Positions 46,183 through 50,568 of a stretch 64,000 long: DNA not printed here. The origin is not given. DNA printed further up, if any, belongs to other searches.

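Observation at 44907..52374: Type IV pilin/pseudopilin operon containing a 1361-aa non-pilin protein with no signal peptide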

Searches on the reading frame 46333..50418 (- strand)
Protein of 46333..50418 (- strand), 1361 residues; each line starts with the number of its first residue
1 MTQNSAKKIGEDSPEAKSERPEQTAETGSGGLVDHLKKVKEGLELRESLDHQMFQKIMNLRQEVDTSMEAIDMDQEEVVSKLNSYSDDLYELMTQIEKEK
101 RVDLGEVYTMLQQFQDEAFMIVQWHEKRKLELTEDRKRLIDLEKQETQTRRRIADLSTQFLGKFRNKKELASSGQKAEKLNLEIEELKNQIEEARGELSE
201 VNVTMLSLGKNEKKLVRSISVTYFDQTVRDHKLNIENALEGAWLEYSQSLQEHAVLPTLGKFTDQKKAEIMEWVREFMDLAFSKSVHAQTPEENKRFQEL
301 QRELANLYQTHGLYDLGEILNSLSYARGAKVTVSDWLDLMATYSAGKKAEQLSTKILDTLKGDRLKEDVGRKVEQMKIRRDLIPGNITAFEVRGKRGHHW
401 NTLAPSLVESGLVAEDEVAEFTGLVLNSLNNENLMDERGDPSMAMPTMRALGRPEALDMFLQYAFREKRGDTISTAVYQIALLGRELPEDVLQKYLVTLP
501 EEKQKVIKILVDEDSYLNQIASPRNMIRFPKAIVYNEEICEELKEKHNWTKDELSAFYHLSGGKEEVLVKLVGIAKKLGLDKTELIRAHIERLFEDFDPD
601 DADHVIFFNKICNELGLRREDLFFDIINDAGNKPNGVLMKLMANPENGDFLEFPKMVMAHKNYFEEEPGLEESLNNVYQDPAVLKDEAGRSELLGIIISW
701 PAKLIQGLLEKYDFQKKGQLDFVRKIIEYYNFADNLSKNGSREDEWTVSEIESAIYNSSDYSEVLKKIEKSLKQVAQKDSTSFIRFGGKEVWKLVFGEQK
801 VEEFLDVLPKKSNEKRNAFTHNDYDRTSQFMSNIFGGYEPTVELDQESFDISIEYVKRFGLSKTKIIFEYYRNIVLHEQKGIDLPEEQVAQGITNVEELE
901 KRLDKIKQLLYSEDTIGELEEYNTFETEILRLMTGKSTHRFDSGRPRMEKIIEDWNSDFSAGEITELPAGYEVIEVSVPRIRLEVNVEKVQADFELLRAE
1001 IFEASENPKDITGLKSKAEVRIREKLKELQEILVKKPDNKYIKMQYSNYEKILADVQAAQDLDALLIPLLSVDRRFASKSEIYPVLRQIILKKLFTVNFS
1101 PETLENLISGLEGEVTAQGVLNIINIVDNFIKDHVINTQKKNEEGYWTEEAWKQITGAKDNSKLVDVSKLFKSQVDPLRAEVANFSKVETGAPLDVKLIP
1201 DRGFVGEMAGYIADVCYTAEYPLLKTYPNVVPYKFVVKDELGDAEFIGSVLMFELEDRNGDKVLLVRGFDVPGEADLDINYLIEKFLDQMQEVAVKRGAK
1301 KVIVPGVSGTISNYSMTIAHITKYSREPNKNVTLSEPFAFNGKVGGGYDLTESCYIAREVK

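Call 3: search_protein_families(library=pfam, proteins=[window:46333-50418:-], max_evalue=1)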
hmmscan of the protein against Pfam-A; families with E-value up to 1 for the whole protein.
window:46333-50418:- (1361 aa): 1 family
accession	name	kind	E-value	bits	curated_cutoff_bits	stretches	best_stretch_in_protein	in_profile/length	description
PF08928.15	PoNi_N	-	0.13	12.8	22.4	0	338-361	57-80/117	PoNe immunity protein (PoNi), N-terminal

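Call 4: search_protein_families(library=ncbifam, proteins=[window:46333-50418:-], max_evalue=1)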
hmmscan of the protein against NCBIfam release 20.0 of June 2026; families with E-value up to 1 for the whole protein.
window:46333-50418:- (1361 aa): 0 families

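Call 5: search_solved_structures(query=window:46333-50418:-, max_evalue=10)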
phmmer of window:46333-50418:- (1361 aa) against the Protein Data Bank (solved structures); distinct sequences matched with E-value up to 10: 3.
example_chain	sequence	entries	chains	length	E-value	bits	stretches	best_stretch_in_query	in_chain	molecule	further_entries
3wo6_A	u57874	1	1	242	0.56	11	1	254-316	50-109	Membrane protein insertase YidC 2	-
3wo7_A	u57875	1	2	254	0.61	10.9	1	254-316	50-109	Membrane protein insertase YidC 2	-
2zqm_A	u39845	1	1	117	0.66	10.8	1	109-204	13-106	Prefoldin beta subunit 1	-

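Call 6: find_homologous_proteins(query=window:46333-50418:-, max_evalue=0.001)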
Query window:46333-50418:- (1361 aa): 2 proteins with E <= 0.001 among 8000 candidates.
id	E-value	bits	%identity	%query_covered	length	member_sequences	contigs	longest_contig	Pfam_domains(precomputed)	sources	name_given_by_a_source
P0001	0.0e+0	3019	100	100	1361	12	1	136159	-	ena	-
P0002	3.3e-122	428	38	43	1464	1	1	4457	-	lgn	-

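Call 8: find_encoding_contigs(protein=P0002, flank=10000)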
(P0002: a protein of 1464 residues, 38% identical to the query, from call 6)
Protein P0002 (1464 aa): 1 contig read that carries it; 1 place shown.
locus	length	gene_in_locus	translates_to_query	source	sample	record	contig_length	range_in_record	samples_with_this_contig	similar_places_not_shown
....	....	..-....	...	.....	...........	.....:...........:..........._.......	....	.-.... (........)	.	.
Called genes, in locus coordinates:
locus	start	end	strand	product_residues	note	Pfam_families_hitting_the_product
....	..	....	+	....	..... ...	-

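Call 9: find_encoding_contigs(protein=P0001, flank=10000, max_places=4)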
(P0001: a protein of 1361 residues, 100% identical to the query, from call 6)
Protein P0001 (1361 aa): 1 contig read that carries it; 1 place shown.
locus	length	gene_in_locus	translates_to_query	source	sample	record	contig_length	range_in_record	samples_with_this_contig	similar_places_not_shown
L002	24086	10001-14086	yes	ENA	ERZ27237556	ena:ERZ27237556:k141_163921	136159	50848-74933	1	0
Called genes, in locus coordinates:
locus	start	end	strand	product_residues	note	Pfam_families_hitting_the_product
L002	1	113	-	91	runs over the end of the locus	-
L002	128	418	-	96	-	-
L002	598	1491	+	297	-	PF01177:Asp_Glu_race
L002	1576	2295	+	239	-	-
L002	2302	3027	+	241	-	-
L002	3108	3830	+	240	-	-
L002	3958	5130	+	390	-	PF02163:Peptidase_M50, PF00595:PDZ (weak), PF13180:PDZ_2, PF17820:PDZ_6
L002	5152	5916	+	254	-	-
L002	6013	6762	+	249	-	-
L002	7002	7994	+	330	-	PF00044:Gp_dh_N, PF02800:Gp_dh_C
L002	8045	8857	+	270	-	PF06750:A24_N_bact, PF01478:Peptidase_A24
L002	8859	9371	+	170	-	PF07963:N_methyl (weak)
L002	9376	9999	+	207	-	PF07963:N_methyl (weak)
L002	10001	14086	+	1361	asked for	-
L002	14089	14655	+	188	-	PF07963:N_methyl (weak)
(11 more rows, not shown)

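Call 15: search_protein_families(library=padloc, proteins=[window:46333-50418:-], max_evalue=1)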
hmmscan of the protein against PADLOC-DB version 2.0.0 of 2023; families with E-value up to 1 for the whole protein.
window:46333-50418:- (1361 aa): 0 families

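Call 26: search_protein_representatives(protein=window:46336-49935:-)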
Query: 1200 residues. Proteins with E-value up to 0.001 (for the whole library): 328; up to 1e-10: 154; up to 1e-30: 120. The best 150 are listed.
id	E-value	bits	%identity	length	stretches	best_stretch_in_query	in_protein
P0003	1.5e-215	735.0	36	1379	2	4-1200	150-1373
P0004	3.4e-215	733.8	38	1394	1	170-1200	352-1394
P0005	3.3e-199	680.9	43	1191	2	609-1200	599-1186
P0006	4.5e-181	620.8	41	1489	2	560-1199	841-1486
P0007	4.8e-171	587.6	34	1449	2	404-1199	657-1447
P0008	3.0e-168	578.4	34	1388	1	237-1199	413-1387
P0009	2.6e-153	528.9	43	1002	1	609-1200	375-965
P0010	6.4e-153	527.6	38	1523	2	562-1199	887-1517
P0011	3.3e-152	525.2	42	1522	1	606-1199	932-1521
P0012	4.7e-146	504.9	43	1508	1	611-1199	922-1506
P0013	1.2e-144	500.2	42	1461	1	609-1199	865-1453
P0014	2.4e-144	499.2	41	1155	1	583-1199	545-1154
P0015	5.7e-143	494.6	41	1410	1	612-1199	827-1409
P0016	5.9e-143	494.6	37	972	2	625-1200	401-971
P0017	3.4e-141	488.8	36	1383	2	610-1198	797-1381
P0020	8.7e-138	477.5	38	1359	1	597-1199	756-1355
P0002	8.0e-123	427.9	39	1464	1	605-1199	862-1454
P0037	9.7e-113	394.5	38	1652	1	621-1198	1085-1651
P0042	8.8e-108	378.1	39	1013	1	624-1199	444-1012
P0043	2.0e-107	376.9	39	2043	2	792-1197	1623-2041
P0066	3.0e-98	346.5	35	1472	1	612-1199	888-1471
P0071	6.3e-96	338.9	36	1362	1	612-1199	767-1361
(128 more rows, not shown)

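Call 31: find_encoding_contigs(protein=P0003, flank=8000, max_places=3)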
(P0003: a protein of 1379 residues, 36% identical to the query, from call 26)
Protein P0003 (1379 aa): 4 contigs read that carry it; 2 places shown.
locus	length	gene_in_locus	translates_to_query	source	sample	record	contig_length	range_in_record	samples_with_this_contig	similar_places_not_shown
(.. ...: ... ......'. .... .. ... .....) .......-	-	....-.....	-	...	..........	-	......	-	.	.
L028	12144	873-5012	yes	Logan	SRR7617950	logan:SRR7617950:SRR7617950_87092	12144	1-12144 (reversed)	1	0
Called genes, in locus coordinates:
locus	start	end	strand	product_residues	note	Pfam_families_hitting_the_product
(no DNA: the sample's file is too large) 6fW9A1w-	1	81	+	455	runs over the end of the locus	PF02878:PGM_PMM_I, PF02879:PGM_PMM_II, PF02880:PGM_PMM_III, PF00408:PGM_PMM_IV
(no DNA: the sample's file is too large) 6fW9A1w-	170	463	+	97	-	PF01541:GIY-YIG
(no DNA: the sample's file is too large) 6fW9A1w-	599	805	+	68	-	-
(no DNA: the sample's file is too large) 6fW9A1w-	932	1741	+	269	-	PF01177:Asp_Glu_race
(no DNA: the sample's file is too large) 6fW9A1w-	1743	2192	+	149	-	-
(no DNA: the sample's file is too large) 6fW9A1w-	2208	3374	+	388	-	PF02163:Peptidase_M50, PF00595:PDZ (weak), PF13180:PDZ_2, PF17820:PDZ_6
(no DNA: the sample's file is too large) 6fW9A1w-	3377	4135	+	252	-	-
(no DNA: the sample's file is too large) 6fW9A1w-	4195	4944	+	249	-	-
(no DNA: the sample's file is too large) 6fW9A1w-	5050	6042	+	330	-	PF00044:Gp_dh_N, PF02800:Gp_dh_C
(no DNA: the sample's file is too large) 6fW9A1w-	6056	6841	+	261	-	PF06750:A24_N_bact, PF01478:Peptidase_A24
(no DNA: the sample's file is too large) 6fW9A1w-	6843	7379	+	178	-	-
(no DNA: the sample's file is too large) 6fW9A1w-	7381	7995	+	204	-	-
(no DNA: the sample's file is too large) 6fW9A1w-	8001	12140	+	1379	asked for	-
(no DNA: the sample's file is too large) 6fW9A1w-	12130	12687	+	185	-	PF07963:N_methyl (weak)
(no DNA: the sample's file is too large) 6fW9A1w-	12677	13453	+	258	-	-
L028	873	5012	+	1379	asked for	-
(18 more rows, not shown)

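Call 32: find_encoding_contigs(protein=P0008, flank=8000, max_places=3)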
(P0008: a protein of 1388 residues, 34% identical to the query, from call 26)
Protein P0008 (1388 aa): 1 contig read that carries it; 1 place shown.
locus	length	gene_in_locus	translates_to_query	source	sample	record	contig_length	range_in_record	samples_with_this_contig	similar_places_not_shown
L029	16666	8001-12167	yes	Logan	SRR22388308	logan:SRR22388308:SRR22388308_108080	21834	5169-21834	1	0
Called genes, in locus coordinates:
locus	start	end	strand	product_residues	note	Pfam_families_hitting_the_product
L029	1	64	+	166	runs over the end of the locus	-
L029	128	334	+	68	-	-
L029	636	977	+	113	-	PF12643:MazG-like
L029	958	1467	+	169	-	PF09335:VTT_dom (weak)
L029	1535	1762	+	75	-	-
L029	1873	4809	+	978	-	-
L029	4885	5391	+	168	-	PF01625:PMSR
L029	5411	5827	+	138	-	PF00293:NUDIX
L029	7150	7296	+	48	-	-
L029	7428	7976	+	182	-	-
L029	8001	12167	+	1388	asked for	-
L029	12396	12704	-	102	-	PF00076:RRM_1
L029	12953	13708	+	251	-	-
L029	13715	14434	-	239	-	PF00535:Glycos_transf_2, PF10111:Glyco_tranf_2_2 (weak), PF13641:Glyco_tranf_2_3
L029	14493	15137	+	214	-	PF04307:YdjM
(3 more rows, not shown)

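Call 41: search_protein_families(library=pfam, proteins=[P0003, P0008, P0006, P0011, P0037, P0043], max_evalue=0.01)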
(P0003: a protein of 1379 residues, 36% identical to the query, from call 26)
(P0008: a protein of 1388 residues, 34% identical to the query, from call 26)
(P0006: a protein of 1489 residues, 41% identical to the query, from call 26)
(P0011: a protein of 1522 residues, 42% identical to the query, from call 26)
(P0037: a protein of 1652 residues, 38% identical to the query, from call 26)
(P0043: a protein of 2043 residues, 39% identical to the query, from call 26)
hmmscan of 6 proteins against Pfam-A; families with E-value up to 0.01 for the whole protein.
P0003 (1379 aa): 0 families

P0008 (1388 aa): 0 families

P0006 (1489 aa): 1 family
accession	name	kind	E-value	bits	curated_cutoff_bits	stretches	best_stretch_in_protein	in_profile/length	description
PF16081.10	Phage_holin_7_1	-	0.0016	19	27.8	1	20-67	66-112/121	Mycobacterial 2 TMS Phage Holin (M2 Hol) Family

P0011 (1522 aa): 0 families

P0037 (1652 aa): 1 family
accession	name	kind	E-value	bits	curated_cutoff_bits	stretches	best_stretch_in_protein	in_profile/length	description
PF21082.3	MS_channel_3rd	-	0.0047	17.8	21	0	138-157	9-28/88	Mechanosensitive ion channel MscS, C-terminal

P0043 (2043 aa): 0 families
